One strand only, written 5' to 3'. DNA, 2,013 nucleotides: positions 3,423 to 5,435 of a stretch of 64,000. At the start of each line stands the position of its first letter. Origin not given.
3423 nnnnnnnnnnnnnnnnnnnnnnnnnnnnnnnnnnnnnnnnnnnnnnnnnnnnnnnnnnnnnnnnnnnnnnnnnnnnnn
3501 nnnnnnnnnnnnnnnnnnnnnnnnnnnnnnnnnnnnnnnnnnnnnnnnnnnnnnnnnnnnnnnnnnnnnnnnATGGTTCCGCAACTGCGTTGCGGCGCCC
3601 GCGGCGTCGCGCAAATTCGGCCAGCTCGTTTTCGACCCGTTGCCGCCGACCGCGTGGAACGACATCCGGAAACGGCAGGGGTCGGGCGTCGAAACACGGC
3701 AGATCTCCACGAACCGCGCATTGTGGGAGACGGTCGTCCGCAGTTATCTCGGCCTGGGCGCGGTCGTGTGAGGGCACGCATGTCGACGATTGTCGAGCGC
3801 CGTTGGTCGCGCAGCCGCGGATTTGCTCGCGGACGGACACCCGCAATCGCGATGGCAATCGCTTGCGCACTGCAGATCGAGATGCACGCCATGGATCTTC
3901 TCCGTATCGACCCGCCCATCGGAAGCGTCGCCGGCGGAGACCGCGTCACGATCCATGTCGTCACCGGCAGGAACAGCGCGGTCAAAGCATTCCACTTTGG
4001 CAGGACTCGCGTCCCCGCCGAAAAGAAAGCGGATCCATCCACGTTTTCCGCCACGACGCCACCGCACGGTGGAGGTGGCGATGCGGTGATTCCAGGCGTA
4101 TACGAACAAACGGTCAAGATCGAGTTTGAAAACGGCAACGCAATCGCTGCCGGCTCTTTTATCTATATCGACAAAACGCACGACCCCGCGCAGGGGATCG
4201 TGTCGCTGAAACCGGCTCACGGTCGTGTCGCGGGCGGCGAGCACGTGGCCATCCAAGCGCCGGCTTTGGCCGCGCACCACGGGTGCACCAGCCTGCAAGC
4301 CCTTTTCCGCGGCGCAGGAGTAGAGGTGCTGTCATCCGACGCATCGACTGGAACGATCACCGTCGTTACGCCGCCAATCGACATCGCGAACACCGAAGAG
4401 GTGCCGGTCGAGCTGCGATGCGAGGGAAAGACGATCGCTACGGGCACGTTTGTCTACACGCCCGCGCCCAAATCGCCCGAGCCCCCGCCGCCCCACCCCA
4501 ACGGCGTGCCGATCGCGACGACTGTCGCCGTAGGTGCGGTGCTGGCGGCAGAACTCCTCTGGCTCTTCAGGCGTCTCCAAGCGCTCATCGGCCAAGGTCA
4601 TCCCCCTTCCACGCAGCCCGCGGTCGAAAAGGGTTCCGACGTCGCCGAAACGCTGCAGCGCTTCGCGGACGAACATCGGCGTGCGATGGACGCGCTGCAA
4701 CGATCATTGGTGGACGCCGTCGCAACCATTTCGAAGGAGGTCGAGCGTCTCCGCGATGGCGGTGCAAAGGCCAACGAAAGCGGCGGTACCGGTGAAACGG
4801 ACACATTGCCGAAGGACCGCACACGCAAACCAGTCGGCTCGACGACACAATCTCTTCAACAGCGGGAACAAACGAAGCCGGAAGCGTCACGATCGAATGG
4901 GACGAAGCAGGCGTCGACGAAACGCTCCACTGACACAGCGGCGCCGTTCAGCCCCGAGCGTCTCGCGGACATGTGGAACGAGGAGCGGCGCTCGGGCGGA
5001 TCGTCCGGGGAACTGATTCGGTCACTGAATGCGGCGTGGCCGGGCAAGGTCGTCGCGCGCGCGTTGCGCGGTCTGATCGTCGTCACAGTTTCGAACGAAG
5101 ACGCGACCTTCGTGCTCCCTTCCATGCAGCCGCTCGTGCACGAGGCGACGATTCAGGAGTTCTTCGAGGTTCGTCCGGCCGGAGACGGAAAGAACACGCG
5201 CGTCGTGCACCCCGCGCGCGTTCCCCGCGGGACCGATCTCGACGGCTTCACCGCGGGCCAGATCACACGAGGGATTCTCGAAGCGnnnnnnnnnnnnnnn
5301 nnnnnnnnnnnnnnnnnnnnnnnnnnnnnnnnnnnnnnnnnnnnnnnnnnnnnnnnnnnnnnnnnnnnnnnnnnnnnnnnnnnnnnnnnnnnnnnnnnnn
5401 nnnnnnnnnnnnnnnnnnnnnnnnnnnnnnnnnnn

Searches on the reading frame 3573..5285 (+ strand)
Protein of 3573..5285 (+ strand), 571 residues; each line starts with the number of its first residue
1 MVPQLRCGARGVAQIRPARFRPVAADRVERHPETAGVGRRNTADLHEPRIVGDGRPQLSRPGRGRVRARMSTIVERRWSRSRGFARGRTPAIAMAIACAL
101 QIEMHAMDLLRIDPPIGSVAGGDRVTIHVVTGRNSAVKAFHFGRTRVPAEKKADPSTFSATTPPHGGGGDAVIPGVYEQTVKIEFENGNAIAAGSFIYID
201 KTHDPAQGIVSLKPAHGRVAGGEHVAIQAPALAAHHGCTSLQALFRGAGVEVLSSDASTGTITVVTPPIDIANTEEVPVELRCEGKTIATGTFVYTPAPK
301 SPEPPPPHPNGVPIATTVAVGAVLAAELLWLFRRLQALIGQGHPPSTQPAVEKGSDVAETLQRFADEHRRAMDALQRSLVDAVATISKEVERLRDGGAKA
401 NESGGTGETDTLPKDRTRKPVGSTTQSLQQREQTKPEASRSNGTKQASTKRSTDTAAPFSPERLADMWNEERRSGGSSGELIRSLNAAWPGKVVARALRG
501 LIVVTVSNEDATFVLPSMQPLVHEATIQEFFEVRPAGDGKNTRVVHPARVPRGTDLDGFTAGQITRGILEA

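Call 10: search_protein_families(library=pfam, proteins=[window:3573-5285:+], max_evalue=0.01)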
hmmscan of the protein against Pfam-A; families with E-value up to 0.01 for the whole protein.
window:3573-5285:+ (571 aa): 1 family
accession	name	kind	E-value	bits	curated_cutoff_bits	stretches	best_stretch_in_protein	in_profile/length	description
PF01833.30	TIG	-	0.00014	22.2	20.9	0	111-168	5-62/84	IPT/TIG domain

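Call 80: search_protein_families(library=padloc, proteins=[window:3573-5285:+], max_evalue=0.001)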
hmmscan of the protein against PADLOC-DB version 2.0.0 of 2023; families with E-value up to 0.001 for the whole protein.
window:3573-5285:+ (571 aa): 0 families
